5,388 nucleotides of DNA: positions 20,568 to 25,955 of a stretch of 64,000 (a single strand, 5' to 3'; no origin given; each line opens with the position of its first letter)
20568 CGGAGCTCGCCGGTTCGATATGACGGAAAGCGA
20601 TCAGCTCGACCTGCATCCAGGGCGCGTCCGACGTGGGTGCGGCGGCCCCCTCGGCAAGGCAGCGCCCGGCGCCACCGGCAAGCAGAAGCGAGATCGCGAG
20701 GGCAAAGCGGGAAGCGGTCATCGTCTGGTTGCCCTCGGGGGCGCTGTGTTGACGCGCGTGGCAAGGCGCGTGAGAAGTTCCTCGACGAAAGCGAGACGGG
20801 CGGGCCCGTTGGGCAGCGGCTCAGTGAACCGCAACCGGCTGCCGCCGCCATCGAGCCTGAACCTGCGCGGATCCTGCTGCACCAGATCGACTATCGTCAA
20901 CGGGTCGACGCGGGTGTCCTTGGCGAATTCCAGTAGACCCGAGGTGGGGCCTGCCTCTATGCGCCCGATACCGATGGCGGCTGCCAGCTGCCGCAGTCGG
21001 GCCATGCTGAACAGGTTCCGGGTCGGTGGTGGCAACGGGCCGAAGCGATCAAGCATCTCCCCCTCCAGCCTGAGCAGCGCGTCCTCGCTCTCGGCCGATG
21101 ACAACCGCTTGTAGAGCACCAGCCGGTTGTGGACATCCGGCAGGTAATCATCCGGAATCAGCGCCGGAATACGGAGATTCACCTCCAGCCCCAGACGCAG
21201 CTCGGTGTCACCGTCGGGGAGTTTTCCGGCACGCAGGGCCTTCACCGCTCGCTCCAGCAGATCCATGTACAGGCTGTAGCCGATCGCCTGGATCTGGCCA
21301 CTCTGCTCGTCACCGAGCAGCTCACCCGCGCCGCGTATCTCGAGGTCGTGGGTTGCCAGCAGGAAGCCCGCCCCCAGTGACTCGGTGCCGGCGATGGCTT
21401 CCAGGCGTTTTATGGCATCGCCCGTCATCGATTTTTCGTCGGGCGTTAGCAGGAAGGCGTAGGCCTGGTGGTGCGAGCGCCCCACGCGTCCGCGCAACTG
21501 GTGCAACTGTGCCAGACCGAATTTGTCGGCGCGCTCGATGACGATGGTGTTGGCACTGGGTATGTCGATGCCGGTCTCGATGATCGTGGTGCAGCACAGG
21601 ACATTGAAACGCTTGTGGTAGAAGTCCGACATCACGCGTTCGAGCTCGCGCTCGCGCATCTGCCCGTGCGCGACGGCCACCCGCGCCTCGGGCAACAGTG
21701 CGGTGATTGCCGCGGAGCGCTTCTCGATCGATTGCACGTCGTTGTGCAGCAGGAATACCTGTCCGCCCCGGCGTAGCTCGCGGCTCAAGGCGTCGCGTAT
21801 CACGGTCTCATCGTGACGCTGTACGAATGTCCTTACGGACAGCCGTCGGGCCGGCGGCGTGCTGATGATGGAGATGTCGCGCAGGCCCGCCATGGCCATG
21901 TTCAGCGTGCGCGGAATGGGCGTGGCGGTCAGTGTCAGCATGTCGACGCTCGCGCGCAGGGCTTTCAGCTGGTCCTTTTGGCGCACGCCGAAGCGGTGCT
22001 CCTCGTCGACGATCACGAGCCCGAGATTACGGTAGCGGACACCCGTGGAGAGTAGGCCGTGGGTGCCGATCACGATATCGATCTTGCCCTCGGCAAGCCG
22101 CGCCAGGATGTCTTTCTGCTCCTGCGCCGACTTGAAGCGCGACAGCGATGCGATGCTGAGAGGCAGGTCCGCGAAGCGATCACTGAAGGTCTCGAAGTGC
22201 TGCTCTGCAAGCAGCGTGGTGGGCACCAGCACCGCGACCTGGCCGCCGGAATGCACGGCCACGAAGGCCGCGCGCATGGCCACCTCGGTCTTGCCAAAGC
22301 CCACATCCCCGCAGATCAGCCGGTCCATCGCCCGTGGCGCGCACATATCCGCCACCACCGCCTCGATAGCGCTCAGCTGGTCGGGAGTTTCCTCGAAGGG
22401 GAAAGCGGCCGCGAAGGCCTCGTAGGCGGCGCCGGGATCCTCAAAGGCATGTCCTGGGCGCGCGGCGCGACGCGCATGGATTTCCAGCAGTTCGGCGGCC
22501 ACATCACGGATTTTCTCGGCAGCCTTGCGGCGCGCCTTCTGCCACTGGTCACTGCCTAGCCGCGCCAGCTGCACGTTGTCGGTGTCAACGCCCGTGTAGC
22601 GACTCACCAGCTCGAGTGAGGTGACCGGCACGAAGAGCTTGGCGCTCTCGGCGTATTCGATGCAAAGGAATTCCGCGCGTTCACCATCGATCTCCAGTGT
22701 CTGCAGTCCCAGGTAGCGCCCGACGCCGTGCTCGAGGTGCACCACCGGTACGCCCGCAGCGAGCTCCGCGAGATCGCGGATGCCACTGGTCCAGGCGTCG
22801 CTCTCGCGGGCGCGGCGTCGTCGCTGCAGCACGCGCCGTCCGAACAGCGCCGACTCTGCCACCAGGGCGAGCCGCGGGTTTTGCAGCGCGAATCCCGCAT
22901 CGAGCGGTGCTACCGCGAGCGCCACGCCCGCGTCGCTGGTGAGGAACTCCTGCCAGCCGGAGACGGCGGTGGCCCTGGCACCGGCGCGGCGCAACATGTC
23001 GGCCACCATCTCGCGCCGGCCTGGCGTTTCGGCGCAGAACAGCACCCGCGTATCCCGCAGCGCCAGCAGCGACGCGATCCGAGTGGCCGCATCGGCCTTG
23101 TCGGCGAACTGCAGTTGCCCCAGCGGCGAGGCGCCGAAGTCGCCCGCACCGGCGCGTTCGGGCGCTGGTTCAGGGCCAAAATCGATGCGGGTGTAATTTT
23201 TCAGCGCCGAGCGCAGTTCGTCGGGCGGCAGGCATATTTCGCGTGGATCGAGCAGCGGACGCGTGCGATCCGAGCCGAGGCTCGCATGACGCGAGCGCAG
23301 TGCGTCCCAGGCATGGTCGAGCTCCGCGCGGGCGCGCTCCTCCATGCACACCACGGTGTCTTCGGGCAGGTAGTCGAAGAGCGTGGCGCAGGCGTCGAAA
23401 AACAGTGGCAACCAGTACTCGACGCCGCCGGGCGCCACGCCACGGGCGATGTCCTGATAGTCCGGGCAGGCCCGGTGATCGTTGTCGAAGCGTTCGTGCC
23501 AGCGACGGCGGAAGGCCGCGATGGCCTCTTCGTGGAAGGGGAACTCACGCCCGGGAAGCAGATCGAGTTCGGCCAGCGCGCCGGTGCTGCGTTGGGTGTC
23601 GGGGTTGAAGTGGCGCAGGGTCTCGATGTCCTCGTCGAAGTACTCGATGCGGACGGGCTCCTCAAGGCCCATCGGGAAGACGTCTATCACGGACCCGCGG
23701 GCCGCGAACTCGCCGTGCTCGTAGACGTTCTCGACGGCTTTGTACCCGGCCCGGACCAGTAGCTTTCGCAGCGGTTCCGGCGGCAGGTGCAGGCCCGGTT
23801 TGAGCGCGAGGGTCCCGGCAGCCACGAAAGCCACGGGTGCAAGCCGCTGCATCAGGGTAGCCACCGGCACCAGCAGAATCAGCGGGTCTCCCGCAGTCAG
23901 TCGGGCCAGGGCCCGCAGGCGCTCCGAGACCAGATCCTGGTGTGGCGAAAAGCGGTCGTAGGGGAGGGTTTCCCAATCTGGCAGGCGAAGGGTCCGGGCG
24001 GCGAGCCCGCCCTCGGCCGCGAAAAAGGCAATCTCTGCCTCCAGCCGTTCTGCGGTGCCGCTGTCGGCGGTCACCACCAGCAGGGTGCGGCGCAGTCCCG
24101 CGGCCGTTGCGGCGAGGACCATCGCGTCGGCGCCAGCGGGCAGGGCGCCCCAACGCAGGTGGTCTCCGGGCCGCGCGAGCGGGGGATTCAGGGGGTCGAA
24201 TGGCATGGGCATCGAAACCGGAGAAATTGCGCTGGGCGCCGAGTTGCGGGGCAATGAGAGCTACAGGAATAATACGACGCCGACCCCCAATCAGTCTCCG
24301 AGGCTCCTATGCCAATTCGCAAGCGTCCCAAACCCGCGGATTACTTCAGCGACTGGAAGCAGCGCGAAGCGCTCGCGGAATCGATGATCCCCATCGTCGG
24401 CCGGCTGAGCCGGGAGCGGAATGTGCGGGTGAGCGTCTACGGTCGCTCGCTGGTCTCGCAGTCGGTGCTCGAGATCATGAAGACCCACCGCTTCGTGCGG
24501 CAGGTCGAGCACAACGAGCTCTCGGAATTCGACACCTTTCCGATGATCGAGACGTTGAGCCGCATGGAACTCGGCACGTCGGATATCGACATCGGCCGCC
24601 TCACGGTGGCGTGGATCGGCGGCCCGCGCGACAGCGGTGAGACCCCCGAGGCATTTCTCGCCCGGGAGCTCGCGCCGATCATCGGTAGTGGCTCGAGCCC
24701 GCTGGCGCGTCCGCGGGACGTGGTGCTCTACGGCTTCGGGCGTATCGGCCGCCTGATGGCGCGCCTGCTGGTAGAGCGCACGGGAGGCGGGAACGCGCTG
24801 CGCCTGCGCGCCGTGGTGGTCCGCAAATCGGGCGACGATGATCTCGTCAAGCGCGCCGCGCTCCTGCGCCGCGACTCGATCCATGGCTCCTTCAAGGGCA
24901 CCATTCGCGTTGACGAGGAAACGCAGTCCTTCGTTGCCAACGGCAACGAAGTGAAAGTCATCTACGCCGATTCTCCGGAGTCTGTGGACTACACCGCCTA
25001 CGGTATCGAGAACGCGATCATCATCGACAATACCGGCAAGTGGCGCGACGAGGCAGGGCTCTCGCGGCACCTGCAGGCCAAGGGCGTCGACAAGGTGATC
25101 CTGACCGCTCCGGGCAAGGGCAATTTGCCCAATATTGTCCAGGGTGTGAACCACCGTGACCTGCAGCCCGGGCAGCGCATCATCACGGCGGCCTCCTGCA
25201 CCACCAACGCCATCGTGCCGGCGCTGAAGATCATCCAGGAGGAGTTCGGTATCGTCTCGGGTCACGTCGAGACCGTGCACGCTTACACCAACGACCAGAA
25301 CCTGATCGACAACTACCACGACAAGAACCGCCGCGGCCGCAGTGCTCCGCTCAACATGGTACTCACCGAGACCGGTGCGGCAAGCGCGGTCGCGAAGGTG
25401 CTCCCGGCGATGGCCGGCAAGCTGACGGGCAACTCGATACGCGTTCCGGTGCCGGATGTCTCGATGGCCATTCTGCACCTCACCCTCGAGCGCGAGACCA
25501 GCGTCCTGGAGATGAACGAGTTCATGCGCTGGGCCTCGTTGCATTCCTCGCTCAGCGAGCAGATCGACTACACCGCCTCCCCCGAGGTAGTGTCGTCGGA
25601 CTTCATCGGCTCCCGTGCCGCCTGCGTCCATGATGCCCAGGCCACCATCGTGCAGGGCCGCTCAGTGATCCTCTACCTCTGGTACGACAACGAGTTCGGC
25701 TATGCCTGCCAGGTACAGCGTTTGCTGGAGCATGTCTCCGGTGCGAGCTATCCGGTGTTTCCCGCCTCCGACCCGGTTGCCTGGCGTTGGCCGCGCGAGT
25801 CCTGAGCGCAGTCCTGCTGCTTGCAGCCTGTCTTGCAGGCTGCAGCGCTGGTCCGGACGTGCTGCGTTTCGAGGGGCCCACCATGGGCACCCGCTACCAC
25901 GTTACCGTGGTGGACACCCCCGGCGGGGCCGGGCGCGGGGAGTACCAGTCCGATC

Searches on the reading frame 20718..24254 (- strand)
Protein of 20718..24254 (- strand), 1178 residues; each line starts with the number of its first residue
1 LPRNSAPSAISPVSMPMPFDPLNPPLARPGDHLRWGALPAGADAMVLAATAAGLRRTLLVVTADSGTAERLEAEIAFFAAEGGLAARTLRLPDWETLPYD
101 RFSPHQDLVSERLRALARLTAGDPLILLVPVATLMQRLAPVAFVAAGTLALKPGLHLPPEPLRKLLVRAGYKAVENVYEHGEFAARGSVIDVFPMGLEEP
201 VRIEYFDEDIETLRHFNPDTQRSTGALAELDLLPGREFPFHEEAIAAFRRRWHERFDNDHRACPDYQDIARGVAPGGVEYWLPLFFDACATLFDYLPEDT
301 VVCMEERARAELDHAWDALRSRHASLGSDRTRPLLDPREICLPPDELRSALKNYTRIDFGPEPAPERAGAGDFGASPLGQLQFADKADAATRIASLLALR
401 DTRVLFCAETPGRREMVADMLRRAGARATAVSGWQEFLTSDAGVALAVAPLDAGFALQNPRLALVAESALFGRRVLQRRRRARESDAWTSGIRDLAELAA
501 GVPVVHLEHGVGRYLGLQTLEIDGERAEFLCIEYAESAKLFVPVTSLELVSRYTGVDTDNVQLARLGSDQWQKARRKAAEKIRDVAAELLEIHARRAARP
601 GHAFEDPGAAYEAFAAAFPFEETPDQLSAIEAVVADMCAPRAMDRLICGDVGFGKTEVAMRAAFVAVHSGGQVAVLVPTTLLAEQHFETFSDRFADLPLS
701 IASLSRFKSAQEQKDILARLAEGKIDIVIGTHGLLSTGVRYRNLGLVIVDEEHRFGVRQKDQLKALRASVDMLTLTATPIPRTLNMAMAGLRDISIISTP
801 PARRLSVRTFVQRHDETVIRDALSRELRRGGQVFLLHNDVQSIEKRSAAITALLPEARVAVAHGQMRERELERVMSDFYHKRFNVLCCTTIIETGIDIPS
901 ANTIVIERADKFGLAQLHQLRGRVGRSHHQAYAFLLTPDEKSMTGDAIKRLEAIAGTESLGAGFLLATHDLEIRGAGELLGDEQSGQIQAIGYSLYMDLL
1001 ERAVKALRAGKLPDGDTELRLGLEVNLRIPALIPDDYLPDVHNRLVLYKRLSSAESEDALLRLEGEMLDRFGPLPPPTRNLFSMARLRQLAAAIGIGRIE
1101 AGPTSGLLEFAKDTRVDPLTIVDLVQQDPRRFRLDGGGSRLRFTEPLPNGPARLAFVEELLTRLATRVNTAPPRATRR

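Call 58: search_protein_families(library=pfam, proteins=[window:20718-24254:-], max_evalue=0.00001)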
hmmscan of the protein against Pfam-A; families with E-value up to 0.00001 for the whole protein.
window:20718-24254:- (1178 aa): 7 families
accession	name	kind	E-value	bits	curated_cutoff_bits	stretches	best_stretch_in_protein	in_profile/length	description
PF03461.20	TRCF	-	1.6e-27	96.1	25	1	1027-1118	1-92/95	TRCF domain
PF00270.35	DEAD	-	2e-26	93.1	26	1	623-785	1-165/167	DEAD/DEAH box helicase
PF00271.37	Helicase_C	-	9.2e-24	84.3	23.5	1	822-927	5-109/110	Helicase conserved C-terminal domain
PF17757.6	UvrB_inter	-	5.5e-22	78.1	22.9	1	149-238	1-91/91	UvrB interaction domain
PF21132.2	MFD_D3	-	1.8e-18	66.7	21.8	1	401-470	6-73/73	MFD, D3 domain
PF02559.22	CarD_TRCF_RID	-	4.4e-16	59.1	23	1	500-553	3-56/57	CarD-like/TRCF RID domain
PF04851.21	ResIII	-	9.1e-10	39.1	22.5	1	623-779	5-162/164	Type III restriction enzyme, res subunit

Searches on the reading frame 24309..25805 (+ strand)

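Call 58: search_protein_families(library=pfam, proteins=[window:24309-25805:+], max_evalue=0.00001)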
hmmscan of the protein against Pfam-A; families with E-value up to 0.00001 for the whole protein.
window:24309-25805:+ (498 aa): 2 families
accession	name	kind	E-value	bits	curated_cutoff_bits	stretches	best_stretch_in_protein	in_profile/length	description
PF02800.25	Gp_dh_C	-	2.4e-41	141.4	24.4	1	302-459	1-158/158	Glyceraldehyde 3-phosphate dehydrogenase, C-terminal domain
PF00044.30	Gp_dh_N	-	4.4e-19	69.1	31.7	1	137-247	2-100/101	Glyceraldehyde 3-phosphate dehydrogenase, NAD binding domain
